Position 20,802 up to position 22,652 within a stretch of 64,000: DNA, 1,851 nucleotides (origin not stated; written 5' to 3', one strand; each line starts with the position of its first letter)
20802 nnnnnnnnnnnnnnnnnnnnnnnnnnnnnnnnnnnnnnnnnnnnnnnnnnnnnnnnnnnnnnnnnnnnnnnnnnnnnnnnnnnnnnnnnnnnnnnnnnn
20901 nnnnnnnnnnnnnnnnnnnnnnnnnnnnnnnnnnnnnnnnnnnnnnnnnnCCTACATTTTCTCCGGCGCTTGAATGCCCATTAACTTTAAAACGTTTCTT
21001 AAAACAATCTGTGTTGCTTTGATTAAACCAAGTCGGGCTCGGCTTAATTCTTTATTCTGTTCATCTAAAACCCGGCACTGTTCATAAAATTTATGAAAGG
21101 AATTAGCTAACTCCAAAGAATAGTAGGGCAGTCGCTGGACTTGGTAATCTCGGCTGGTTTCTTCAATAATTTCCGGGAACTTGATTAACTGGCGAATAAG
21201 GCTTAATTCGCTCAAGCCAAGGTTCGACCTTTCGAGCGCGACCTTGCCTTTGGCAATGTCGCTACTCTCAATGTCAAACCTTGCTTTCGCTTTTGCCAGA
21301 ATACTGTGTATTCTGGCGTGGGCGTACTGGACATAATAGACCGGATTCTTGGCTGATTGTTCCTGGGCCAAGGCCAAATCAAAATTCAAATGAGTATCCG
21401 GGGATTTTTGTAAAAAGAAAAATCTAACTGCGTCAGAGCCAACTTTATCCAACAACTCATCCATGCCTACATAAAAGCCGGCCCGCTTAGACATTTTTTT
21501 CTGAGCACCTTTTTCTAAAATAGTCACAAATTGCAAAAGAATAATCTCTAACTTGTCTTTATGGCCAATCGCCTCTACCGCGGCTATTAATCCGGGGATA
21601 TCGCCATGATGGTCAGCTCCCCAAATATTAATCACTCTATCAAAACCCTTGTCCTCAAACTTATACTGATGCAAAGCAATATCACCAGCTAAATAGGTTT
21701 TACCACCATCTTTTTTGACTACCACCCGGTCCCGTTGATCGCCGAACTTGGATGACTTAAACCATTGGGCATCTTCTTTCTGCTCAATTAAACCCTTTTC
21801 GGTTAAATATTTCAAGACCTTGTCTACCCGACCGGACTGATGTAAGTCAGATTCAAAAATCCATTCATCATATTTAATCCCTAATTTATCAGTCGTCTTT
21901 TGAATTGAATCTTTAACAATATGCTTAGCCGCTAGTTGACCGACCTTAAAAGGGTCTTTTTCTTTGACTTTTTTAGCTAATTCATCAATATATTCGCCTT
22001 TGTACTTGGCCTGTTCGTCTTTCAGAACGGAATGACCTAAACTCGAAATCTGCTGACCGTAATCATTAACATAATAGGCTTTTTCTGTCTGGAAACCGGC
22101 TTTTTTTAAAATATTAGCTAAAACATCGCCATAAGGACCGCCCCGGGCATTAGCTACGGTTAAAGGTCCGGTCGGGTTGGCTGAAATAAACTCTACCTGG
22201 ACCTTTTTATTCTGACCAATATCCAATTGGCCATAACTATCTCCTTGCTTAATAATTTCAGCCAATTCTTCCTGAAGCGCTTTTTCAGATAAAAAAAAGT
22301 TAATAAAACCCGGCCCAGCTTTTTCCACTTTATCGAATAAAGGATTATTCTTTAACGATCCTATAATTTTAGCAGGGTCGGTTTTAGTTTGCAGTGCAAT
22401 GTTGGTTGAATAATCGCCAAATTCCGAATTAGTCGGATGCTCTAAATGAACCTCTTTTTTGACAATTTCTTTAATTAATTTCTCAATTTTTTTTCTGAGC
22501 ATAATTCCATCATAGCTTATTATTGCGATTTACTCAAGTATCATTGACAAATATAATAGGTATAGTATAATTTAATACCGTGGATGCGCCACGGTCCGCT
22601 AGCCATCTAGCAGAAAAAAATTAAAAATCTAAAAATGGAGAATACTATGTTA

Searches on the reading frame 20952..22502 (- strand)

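Call 52: search_protein_families(library=pfam, proteins=[window:20952-22502:-], max_evalue=0.00001)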
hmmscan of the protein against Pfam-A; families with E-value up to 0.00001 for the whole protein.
window:20952-22502:- (516 aa): 4 families
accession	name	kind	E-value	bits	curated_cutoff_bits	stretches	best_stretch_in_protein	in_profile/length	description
PF05746.21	DALR_1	-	9.2e-34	116.5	22.3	1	391-516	1-117/117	DALR anticodon binding domain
PF00750.26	tRNA-synt_1d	-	3.6e-22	79.2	23.3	1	189-360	137-304/349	tRNA synthetases class I (R), catalytic domain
PF03485.21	Arg_tRNA_synt_N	-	2.2e-12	47.9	21.5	1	2-71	7-85/85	Arginyl tRNA synthetase N terminal domain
PF09334.17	tRNA-synt_1g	-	2.4e-08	33.6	20.1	0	196-252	70-126/391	tRNA synthetases class I (M)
